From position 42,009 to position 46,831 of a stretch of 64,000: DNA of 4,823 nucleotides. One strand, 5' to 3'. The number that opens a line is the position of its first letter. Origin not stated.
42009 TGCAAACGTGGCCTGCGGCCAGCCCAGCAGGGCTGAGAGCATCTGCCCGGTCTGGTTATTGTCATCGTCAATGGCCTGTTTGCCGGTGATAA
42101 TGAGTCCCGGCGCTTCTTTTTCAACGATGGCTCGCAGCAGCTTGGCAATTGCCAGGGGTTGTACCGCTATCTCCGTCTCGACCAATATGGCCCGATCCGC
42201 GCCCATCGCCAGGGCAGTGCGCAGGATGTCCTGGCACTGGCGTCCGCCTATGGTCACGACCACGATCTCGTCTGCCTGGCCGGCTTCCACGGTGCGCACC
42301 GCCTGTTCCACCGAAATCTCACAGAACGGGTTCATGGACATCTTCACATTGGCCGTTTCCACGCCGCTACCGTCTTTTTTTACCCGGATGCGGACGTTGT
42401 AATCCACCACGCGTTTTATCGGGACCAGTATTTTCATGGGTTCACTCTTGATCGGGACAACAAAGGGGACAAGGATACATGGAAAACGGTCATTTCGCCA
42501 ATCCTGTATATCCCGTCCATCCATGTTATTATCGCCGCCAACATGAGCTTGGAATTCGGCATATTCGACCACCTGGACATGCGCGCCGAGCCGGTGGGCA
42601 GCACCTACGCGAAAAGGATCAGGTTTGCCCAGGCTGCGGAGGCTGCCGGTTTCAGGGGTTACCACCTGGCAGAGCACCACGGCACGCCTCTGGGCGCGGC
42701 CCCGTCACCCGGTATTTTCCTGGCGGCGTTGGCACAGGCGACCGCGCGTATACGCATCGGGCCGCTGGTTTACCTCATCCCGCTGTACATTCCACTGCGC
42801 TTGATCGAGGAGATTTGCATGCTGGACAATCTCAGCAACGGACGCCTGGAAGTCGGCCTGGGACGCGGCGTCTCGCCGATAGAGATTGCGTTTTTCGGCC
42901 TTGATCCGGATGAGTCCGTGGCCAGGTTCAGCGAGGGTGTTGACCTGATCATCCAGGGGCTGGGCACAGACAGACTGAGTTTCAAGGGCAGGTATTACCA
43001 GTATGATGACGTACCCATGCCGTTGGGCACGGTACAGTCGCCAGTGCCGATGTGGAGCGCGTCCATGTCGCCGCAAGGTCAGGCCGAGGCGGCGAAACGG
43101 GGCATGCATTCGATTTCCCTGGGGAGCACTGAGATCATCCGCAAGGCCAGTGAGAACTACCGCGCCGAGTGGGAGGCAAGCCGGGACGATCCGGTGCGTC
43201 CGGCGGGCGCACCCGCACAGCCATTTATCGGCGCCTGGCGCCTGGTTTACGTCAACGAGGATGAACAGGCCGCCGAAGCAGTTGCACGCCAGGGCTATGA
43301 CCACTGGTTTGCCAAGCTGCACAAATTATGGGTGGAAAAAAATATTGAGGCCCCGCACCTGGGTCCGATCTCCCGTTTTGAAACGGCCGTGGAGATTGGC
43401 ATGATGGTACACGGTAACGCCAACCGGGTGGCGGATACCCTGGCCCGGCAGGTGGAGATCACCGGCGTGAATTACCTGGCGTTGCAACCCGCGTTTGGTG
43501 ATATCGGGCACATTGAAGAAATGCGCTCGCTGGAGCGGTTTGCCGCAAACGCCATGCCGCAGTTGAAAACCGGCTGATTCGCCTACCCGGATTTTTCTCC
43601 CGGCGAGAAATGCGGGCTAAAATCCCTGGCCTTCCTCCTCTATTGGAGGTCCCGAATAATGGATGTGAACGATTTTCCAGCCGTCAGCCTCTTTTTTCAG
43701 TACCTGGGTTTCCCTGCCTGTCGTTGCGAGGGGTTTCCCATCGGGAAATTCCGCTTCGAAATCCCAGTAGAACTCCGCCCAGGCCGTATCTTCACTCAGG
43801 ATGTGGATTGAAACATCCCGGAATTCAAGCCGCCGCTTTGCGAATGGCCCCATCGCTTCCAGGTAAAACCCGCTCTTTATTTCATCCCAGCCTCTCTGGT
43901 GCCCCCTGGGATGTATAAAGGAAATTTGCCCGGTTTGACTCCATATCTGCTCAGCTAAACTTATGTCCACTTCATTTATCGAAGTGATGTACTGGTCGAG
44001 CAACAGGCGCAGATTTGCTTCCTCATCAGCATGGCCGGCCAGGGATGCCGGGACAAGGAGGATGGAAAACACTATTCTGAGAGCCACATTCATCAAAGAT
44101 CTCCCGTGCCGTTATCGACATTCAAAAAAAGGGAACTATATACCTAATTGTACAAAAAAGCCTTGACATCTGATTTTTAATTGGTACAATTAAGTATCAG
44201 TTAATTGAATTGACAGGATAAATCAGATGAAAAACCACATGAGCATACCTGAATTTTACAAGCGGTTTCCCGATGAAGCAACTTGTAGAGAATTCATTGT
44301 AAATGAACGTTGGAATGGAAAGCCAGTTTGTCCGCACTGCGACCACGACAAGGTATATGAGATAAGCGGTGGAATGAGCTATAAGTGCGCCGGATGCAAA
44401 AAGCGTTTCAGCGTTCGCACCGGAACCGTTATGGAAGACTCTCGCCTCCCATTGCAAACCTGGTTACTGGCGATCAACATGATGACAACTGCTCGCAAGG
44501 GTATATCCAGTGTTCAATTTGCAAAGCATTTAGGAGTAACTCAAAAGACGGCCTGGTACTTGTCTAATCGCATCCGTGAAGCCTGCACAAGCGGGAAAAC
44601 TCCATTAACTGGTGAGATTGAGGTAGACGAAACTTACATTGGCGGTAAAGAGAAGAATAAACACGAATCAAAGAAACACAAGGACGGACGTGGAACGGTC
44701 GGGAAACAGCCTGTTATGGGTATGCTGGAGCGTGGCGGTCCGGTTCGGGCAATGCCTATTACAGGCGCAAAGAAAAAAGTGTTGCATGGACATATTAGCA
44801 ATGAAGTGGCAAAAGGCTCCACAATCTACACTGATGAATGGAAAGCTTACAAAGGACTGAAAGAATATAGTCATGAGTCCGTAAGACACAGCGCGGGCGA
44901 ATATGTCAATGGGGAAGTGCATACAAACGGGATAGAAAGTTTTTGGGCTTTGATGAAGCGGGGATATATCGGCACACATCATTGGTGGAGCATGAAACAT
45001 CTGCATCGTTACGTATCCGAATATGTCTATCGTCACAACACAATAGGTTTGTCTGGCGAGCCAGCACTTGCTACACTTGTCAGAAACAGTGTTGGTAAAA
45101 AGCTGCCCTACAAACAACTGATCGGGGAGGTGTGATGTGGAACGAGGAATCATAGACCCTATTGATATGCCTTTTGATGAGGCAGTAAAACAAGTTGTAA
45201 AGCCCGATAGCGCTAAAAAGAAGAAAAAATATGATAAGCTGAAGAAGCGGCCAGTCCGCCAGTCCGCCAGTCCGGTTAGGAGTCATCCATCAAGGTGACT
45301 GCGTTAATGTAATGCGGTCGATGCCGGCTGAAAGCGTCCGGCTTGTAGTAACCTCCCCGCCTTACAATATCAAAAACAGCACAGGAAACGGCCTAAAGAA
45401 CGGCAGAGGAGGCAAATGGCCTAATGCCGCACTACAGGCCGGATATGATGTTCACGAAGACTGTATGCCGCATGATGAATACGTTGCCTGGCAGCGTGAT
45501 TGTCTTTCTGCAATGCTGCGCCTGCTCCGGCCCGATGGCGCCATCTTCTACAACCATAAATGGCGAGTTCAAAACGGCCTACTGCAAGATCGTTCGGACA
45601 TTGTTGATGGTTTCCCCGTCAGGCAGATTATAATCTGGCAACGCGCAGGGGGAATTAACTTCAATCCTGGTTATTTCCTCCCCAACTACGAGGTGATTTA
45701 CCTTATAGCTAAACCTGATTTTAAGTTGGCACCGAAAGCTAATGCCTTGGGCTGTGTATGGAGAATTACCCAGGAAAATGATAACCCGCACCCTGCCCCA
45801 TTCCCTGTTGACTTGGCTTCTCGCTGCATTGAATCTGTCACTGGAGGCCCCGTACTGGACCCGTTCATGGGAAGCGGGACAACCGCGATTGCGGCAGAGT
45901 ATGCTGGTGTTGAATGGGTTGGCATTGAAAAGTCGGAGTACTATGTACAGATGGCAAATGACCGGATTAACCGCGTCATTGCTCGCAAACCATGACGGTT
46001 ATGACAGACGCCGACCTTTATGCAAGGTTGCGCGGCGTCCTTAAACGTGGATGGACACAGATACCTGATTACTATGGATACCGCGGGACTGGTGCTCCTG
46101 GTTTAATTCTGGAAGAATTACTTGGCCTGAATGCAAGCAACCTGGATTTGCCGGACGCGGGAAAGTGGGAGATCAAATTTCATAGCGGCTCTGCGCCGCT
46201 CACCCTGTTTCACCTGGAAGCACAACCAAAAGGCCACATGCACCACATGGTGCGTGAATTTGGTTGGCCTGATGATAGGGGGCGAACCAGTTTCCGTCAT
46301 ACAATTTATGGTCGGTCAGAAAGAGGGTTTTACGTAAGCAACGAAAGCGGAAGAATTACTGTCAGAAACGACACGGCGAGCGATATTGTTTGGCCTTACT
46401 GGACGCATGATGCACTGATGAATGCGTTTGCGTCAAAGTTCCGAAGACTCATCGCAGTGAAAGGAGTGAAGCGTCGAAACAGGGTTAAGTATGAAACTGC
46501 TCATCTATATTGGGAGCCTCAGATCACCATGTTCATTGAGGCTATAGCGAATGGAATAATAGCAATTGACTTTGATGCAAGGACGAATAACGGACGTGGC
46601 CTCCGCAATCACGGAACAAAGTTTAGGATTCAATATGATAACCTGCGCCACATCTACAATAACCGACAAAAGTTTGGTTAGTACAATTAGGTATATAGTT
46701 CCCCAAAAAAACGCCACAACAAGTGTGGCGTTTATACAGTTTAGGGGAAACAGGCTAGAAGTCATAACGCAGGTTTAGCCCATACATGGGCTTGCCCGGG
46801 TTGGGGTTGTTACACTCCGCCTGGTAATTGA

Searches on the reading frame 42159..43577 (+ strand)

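Call 19: search_protein_families(library=pfam, proteins=[window:42159-43577:+], max_evalue=0.001)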
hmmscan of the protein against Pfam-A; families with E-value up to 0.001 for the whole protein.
window:42159-43577:+ (472 aa): 1 family
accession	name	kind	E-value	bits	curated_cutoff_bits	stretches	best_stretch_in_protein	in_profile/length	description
PF00296.26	Bac_luciferase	-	1.1e-47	163.3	27.9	1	132-430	2-306/314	Luciferase-like monooxygenase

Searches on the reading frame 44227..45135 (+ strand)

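Call 19: search_protein_families(library=pfam, proteins=[window:44227-45135:+], max_evalue=0.001)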
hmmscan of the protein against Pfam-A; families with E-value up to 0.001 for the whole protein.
window:44227-45135:+ (302 aa): 2 families
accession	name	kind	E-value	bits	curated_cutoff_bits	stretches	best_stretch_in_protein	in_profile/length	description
PF12762.13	DDE_Tnp_IS1595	-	9.7e-44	149.5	27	1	127-271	2-153/153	ISXO2-like transposase domain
PF12760.12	Zn_ribbon_IS1595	-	1.4e-12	47.8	25.4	1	15-59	1-45/46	Transposase zinc-ribbon domain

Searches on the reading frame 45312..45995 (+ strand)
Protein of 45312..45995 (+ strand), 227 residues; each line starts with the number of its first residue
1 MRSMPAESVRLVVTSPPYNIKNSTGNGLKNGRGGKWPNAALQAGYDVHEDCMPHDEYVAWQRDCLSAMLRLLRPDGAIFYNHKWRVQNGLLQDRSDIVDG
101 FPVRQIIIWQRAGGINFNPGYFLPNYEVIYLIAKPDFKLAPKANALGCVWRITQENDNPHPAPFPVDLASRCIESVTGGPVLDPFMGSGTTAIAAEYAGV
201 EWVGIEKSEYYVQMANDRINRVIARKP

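Call 19: search_protein_families(library=pfam, proteins=[window:45312-45995:+], max_evalue=0.001)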
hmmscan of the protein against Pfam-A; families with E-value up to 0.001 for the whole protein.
window:45312-45995:+ (227 aa): 1 family
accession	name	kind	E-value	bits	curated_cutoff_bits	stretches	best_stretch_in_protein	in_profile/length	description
PF01555.25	N6_N4_Mtase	-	5.2e-36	125.1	26.7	1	9-216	1-220/221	DNA methylase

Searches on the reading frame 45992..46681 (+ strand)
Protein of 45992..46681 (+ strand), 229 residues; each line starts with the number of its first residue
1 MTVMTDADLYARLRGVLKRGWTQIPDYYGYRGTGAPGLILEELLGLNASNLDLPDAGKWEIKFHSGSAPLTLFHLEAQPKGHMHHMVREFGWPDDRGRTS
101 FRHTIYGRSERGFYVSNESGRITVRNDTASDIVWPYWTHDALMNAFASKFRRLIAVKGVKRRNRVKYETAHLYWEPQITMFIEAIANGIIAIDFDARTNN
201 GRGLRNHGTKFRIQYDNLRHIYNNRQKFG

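Call 19: search_protein_families(library=pfam, proteins=[window:45992-46681:+], max_evalue=0.001)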
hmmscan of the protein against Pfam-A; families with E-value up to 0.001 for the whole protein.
window:45992-46681:+ (229 aa): 1 family
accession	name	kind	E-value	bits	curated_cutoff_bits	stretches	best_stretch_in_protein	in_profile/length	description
PF15515.12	MvaI_BcnI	-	1.1e-24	88.2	25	1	34-222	21-227/227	MvaI/BcnI restriction endonuclease family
